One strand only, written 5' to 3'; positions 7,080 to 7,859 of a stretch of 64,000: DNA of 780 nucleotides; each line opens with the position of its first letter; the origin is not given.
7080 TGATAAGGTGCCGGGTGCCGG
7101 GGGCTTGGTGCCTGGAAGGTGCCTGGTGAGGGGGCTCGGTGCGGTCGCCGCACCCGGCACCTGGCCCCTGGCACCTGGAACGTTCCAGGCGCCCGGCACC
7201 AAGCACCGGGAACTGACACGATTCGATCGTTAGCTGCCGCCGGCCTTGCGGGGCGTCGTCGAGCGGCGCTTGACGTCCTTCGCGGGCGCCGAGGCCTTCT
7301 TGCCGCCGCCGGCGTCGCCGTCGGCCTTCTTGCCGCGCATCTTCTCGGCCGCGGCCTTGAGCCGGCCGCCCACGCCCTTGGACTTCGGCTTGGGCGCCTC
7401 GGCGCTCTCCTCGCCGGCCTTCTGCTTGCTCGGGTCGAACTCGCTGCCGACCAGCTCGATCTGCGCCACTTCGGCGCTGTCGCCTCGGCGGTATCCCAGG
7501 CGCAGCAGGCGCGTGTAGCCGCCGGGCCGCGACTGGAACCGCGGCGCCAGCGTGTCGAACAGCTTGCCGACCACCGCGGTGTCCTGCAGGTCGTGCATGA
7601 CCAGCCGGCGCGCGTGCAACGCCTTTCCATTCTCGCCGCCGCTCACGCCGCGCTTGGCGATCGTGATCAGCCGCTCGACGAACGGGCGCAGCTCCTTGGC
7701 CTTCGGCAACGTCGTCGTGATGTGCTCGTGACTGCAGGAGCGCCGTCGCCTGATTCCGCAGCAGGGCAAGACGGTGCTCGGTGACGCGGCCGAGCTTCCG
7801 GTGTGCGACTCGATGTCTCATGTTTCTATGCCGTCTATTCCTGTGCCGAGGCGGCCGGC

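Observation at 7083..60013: A family of phase-regular 7-9 nt tandem arrays fills intercistronic spacers and is G-rich on the sense strand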

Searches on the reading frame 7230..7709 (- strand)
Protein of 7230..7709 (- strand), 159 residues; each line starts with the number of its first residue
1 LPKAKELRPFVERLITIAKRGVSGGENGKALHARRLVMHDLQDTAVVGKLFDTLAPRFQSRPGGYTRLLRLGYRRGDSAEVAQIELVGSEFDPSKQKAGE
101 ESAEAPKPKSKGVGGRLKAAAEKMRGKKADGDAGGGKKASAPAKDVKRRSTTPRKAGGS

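Call 7: search_protein_families(library=pfam, proteins=[window:7230-7709:-])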
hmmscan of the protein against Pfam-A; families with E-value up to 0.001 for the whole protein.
window:7230-7709:- (159 aa): 1 family
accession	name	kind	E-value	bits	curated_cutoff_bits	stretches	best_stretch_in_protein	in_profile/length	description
PF01196.24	Ribosomal_L17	-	8.7e-26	91.1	27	1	2-87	20-97/97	Ribosomal protein L17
